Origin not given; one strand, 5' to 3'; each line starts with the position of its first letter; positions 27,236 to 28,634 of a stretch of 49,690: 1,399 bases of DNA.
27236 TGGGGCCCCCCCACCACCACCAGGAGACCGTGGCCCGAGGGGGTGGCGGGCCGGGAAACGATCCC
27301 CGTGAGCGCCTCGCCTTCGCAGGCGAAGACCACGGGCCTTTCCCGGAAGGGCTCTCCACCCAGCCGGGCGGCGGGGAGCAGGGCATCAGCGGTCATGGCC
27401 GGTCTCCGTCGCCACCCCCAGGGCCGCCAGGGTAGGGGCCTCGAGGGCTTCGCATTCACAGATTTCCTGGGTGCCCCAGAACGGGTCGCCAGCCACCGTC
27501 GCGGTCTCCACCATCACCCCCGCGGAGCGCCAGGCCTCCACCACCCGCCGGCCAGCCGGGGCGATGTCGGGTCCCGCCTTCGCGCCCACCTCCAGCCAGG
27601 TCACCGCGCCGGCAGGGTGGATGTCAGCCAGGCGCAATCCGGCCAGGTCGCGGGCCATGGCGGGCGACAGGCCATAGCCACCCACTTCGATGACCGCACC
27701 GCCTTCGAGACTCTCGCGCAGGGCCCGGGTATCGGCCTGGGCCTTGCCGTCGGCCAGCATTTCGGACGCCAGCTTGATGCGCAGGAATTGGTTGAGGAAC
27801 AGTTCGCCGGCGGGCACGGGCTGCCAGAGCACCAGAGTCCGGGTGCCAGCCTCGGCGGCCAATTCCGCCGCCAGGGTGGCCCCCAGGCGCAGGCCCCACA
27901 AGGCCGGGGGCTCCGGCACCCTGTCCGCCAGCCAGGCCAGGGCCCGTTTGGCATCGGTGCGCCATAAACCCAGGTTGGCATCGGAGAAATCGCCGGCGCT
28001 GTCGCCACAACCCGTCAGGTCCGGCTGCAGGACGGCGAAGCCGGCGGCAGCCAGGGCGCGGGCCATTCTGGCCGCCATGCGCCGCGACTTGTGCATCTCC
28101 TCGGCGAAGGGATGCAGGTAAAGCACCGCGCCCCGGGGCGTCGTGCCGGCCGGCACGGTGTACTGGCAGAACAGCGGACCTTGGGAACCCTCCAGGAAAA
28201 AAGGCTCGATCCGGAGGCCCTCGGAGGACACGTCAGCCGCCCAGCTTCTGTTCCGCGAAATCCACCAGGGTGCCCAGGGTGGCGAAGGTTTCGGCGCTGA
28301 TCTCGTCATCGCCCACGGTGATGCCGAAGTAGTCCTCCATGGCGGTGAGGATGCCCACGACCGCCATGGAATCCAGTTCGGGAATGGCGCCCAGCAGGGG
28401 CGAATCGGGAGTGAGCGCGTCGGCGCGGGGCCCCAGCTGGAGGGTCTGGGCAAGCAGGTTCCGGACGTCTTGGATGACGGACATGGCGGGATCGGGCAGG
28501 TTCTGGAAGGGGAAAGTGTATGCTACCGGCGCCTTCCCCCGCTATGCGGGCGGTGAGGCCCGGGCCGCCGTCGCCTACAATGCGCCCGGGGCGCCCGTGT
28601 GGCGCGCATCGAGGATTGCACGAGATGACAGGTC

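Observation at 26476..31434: Exosortase-A-type ACP / acyl-ligase / PLP-decarboxylase / two-'hydrolase' cassette, detached from any exosortase or EPS genes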

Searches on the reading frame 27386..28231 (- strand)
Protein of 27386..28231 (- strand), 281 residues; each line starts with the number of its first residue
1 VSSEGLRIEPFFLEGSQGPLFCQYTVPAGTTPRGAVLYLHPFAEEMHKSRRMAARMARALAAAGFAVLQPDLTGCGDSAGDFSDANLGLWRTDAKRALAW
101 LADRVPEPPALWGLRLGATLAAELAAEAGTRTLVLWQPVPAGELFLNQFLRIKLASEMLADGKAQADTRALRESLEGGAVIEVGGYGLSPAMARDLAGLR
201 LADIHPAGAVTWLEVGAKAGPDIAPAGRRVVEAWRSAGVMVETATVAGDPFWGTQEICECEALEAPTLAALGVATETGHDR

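Call 4: search_protein_families(library=ncbifam, proteins=[window:27386-28231:-], max_evalue=0.001)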
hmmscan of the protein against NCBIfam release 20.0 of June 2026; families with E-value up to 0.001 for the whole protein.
window:27386-28231:- (281 aa): 3 families
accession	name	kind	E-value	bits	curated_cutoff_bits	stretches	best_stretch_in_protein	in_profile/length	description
TIGR03101.1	hydr2_PEP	hypoth_equivalog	1.6e-79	267.1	202.75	1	10-264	2-258/266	hydrolase 2, exosortase A system-associated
TIGR03100.1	hydr1_PEP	hypoth_equivalog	5.8e-07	29.1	168.45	1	49-119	42-112/274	hydrolase 1, exosortase A system-associated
TIGR00976.1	CocE_NonD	subfamily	4.1e-05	22.8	66.3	1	27-103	16-91/550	CocE/NonD family hydrolase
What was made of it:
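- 27386..28231 (-): "Hydrolase 2" (281 aa, GTG start): a paralogue of hydrolase 1 with Arg115 at the nucleophile position and no conserved His. Predicted non-catalytic partner. TIGR03101, 267.1 bits (cut-off 202.75) (call 4).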

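Call 5: search_protein_families(library=pfam, proteins=[window:27386-28231:-], max_evalue=0.001)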
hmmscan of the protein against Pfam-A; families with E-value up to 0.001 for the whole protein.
window:27386-28231:- (281 aa): 4 families
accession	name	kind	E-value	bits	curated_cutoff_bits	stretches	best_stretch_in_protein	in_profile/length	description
PF12146.15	Hydrolase_4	-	1.5e-06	28.1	27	1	31-139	2-110/239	Serine aminopeptidase, S33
PF02129.25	Peptidase_S15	-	2e-05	24.8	23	1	26-106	11-91/262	X-Pro dipeptidyl-peptidase (S15 family)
PF12697.13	Abhydrolase_6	-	0.00011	23.4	26.3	1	53-250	17-177/217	Alpha/beta hydrolase family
PF00561.26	Abhydrolase_1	-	0.00069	19.8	25.8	1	35-128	2-90/245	alpha/beta hydrolase fold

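Call 48: search_solved_structures(query=window:27386-28231:-, max_evalue=0.01, show_alignments=2)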
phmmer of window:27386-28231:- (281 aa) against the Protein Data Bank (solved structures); distinct sequences matched with E-value up to 0.01: 20.
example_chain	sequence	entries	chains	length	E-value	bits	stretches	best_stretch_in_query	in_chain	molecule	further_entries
9pjb_A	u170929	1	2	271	1e-10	44.9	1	34-149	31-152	MHETase MHT043-5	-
5cml_A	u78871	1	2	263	6.3e-10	42.3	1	12-130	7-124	OsmC family protein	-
9pid_A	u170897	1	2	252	3.5e-09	39.8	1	25-140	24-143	Alpha/beta fold hydrolase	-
9pic_A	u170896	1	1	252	3.7e-09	39.7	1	25-140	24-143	Alpha/beta fold hydrolase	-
9pir_A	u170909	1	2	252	7.6e-09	38.7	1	25-140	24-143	Alpha/beta fold hydrolase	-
9h0z_A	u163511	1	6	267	9.8e-09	38.4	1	36-150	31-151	Serine aminopeptidase S33 domain-containing protein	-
7q4h_A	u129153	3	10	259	1.2e-08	38.1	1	36-150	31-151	Hydrolase_4 domain-containing protein | Serine aminopeptidase S33 domain-containing protein | Prolyl oligopeptidase family protein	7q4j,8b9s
8b4u_A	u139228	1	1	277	4.3e-07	33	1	33-129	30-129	Alpha/beta hydrolase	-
9wo1_A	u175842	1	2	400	2.7e-06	30.4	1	37-125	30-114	Osmotically inducible protein C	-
7wwh_A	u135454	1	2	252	0.00026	23.9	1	35-145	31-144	Alpha/beta hydrolase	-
4fbl_A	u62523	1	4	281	0.00094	22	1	36-127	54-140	LipS lipolytic enzyme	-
4fbm_A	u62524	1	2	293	0.001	21.9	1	36-127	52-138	LipS lipolytic enzyme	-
3trd_A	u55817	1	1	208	0.0022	20.8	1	9-138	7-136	Alpha/beta hydrolase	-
6ny9_B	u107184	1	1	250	0.0032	20.3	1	28-150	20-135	Mycophenolic acid acyl-glucuronide esterase, mitochondrial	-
4lhe_A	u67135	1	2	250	0.0054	19.5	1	32-125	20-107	Thermostable monoacylglycerol lipase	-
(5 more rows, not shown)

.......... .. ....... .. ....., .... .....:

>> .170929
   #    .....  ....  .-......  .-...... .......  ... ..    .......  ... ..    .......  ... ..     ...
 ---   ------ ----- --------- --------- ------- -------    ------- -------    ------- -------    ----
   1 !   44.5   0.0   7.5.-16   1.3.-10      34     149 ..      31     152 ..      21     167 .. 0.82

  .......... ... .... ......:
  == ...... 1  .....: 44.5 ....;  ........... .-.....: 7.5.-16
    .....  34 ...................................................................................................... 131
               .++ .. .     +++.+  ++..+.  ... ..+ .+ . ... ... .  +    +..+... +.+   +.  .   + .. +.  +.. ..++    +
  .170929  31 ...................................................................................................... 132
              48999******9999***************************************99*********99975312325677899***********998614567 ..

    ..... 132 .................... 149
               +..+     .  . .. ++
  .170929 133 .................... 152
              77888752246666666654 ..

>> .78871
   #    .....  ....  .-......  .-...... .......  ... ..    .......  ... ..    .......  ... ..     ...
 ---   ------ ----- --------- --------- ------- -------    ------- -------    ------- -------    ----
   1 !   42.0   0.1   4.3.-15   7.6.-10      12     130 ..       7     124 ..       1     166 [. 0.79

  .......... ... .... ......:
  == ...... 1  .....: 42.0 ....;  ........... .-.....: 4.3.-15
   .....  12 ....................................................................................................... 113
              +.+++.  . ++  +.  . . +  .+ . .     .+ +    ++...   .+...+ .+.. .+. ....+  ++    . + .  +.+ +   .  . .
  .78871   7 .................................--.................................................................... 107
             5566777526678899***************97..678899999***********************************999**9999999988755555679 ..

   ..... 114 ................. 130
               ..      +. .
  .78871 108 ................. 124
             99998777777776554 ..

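Call 66: find_homologous_proteins(query=window:27386-28231:-, max_evalue=1e-10)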
Query window:27386-28231:- (281 aa): 1479 proteins with E <= 1e-10 among 8000 candidates; the best 120 are listed.
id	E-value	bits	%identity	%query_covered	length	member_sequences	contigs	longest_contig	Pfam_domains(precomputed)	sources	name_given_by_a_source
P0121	7.2e-177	605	99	100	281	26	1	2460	PF12146.16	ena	-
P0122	1.2e-122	427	97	73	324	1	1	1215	PF02129.25,PF04199.20,PF12146.16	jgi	-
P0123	1.3e-101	358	60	99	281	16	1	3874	PF12146.16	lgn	-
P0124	2.3e-100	354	64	95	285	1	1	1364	PF12146.16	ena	-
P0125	1.3e-99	351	61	96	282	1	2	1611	PF02129.25,PF12146.16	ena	-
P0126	3.7e-99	350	61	94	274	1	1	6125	PF02129.25,PF12146.16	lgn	-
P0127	6.8e-99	349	62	96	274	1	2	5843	PF12146.16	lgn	-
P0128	1.9e-98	348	61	94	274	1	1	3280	PF12146.16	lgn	-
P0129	2.9e-98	347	60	96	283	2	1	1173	PF12146.16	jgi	-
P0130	5.3e-98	346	61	96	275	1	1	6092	PF02129.25,PF12146.16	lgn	-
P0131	5.4e-98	346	63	94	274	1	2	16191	PF02129.25,PF12146.16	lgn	-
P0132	7.3e-98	346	65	95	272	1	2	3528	PF12146.16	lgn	-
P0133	8.9e-98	345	62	96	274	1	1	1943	PF02129.25,PF12146.16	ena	-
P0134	2.4e-97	344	60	96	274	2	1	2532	PF12146.16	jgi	-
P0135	3.0e-97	344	60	96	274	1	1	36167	PF02129.25,PF12146.16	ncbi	-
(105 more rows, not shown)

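Call 81: predict_structure(alignment_id=A2)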
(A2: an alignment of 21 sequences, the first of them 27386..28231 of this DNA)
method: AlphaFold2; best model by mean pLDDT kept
length: 281 residues; sequences in the alignment: 21
mean_pLDDT: 86.5   pTM: 0.87
mean pLDDT of the five models: 86.5, 86.0, 85.6, 85.6, 85.2
residues with pLDDT >= 90: 161; 70-90: 88; 50-70: 21; < 50: 11
segments of 3 or more residues with pLDDT < 50: 76-80, 278-281
pLDDT, mean of each block of 10 residues (from residue 1): 77 86 94 95 65 92 96 59 76 95 95 93 91 93 88 85 84 92 81 92 93 94 92 96 91 68 94 70 39
secondary structure, 60 per line:
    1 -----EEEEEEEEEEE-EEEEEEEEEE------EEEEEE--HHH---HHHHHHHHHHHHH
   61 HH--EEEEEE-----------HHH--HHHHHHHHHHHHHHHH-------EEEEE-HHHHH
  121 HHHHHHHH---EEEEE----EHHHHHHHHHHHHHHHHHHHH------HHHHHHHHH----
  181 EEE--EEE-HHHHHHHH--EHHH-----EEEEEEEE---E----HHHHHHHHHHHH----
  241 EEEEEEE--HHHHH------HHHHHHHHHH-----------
elements in order: E6-16 E18-27 E34-39 H48-62 E65-70 H87-102 E110-114 H116-128 E132-136 H142-161 H168-176 E181-183 E186-188 H190-197 E209-216 H225-236 E241-247 H250-254 H261-270

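Call 85: fold_search(model_id=the predicted structure, library=pdb)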
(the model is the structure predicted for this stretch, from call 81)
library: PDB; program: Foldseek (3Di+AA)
matches with E <= 10: 1668; with E <= 0.001: 1144
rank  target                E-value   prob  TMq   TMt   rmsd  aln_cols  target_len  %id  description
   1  8b4u                  3.1e-13  1.00  0.73  0.76   4.2       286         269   21  The crystal structure of PET46, a PETase enzyme from Candidatus bathyarchaeota (released 2023-08-23)
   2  7z2u_A                1.1e-12  1.00  0.69  0.73   5.9       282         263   19  Wild-type ferulic acid esterase from Lactobacillus buchneri in complex with ferulate (released 2022-11-30)
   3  7z2x_A                1.9e-12  1.00  0.68  0.72   6.1       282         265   18  Wild-type ferulic acid esterase from Lactobacillus buchneri (released 2022-11-30)
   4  7q4j_A                3.5e-12  1.00  0.68  0.74   4.8       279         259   20  A thermostable lipase from Thermoanaerobacter thermohydrosulfuricus in complex a monoacylglycerol intermediate (released 2023-05-10)
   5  7q4h_A                4.2e-12  1.00  0.69  0.74   5.2       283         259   19  A thermostable lipase from Thermoanaerobacter thermohydrosulfuricus in complex with PMSF (released 2023-05-10)
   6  7z2v_B                4.2e-12  1.00  0.69  0.73   6.2       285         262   19  Ferulic acid esterase variant S114A from Lactobacillus buchneri (released 2022-11-30)
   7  7z2x_B                4.2e-12  1.00  0.65  0.70   6.4       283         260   19  Wild-type ferulic acid esterase from Lactobacillus buchneri (released 2022-11-30)
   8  7qjm_A                4.2e-12  1.00  0.65  0.61   8.8       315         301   17  Crystal structure of an alpha/beta-hydrolase enzyme from Chloroflexus sp. MS-G (202) (released 2022-12-28)
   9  7qjm_B                4.4e-12  1.00  0.63  0.59   8.9       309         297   17  Crystal structure of an alpha/beta-hydrolase enzyme from Chloroflexus sp. MS-G (202) (released 2022-12-28)
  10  7z2v_A                5.3e-12  1.00  0.69  0.74   6.0       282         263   19  Ferulic acid esterase variant S114A from Lactobacillus buchneri (released 2022-11-30)
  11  9h0z_F                4.4e-11  1.00  0.68  0.74   4.7       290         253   18  Crystal structure of TTL[Nle], thermophilic lipase TTL from Thermoanaerobacter thermohydrosulfuricus containing non-ca (released 2025-10-29)
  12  9h0z_C                4.9e-11  1.00  0.63  0.71   4.8       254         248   18  Crystal structure of TTL[Nle], thermophilic lipase TTL from Thermoanaerobacter thermohydrosulfuricus containing non-ca (released 2025-10-29)
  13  7xri_A                5.6e-11  1.00  0.64  0.69   4.8       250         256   19  Feruloyl esterase mutant -S106A (released 2023-05-17)
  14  9h0z_A                7.6e-11  1.00  0.66  0.72   4.7       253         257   20  Crystal structure of TTL[Nle], thermophilic lipase TTL from Thermoanaerobacter thermohydrosulfuricus containing non-ca (released 2025-10-29)
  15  7xrh_A                1.1e-10  1.00  0.66  0.76   5.1       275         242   18  Feruloyl esterase from Lactobacillus acidophilus (released 2023-05-17)
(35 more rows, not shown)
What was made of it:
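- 27386..28231 (-): AF2 pLDDT 86.5, TM 0.73 to the PET46/feruloyl-esterase fold (calls 81, 85).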

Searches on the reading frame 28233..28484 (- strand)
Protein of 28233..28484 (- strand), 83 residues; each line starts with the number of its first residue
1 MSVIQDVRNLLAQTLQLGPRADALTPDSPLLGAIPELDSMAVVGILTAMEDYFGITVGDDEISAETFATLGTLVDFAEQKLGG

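Call 4: search_protein_families(library=ncbifam, proteins=[window:28233-28484:-], max_evalue=0.001)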
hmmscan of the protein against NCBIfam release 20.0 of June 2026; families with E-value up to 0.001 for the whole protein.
window:28233-28484:- (83 aa): 11 families
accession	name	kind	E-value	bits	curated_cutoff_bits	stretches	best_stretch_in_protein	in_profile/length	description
NF058660.1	cispen_ACP_AmcB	equivalog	2.9e-08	33.7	80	1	4-79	3-77/80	cispentacin biosynthesis acyl carrier protein AmcB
NF002150.0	PRK00982.1-4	subfamily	1.5e-07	31.5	66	1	2-80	5-78/80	acyl carrier protein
TIGR00517.1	acyl_carrier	equivalog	2.1e-06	27.5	70.45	1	2-79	3-75/77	acyl carrier protein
NF002148.0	PRK00982.1-2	subfamily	5e-06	26.3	71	1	2-80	4-77/79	acyl carrier protein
NF005798.0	PRK07639.1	equivalog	6.7e-06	26.4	100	1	36-80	37-81/91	petrobactin biosynthesis protein AsbD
NF005480.0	PRK07081.1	equivalog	1.3e-05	25.1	72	1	5-76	3-72/83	acyl carrier protein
NF002147.0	PRK00982.1-1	equivalog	0.0005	19.8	84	1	36-79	38-79/83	acyl carrier protein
NF006617.0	PRK09184.1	subfamily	0.00056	19.9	70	1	5-79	16-92/96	phosphopantetheine-binding protein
TIGR04069.1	ocin_ACP_rel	hypoth_equivalog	0.00058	20.3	70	0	28-75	28-75/77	peptide maturation system acyl carrier-related protein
NF002149.0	PRK00982.1-3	equivalog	0.00076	19.4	106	1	16-80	15-76/78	acyl carrier protein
NF002151.0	PRK00982.1-5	equivalog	0.00093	19.3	92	1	37-80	35-76/78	acyl carrier protein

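Call 5: search_protein_families(library=pfam, proteins=[window:28233-28484:-], max_evalue=0.001)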
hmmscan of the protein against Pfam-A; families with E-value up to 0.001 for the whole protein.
window:28233-28484:- (83 aa): 1 family
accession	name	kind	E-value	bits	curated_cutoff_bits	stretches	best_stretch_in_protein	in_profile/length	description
PF00550.31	PP-binding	-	5.3e-07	30.2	20.8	1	6-76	2-66/67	Phosphopantetheine attachment site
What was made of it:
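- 28233..28484 (-): Dedicated acyl/aminoacyl carrier protein (83 aa), with phosphopantetheine attachment at Ser39. PF00550 (call 5).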

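Call 72: search_solved_structures(query=window:28233-28484:-, max_evalue=0.1)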
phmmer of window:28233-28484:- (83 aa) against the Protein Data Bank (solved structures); distinct sequences matched with E-value up to 0.1: 29.
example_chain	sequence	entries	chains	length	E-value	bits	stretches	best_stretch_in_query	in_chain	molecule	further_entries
2lki_A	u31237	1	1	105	1.1e-23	85.9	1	4-81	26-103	Putative uncharacterized protein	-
2ehs_A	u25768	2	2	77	1.5e-06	31.4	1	6-83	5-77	Acyl carrier protein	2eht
8jfg_G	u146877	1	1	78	0.0002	24.7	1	1-79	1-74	Acyl carrier protein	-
8jfn_B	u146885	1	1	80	0.00021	24.6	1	1-79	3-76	Acyl carrier protein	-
8jfh_E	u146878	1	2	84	0.00025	24.4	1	1-79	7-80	Acyl carrier protein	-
4zjb_G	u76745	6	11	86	0.00027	24.3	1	1-79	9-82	Acyl carrier protein | Acyl carrier protein,Acyl carrier protein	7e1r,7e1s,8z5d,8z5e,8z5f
5h9g_A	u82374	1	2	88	0.0003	24.2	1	1-79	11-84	Acyl carrier protein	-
8jfi_G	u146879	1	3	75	0.00081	22.8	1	5-79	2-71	Acyl carrier protein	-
5h9h_A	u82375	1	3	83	0.00099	22.5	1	1-79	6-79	Acyl carrier protein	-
6cxt_A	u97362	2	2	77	0.0011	22.3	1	19-76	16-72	Alpha/beta hydrolase fold protein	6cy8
2n57_A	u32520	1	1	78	0.0015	21.9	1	16-78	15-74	Acyl carrier protein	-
6lvt_A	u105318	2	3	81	0.002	21.5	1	6-82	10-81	Acyl carrier protein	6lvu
1x3o_A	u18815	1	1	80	0.003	21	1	3-82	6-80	acyl carrier protein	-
7e42_A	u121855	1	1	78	0.013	18.9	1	6-82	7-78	Acyl carrier protein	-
6ihc_G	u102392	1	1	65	0.016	18.6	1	16-74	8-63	holo-form acyl carrier protein (holo-ACP)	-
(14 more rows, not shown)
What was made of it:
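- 28233..28484 (-): Best solved relative is 2lki, 85.9 bits (call 72).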
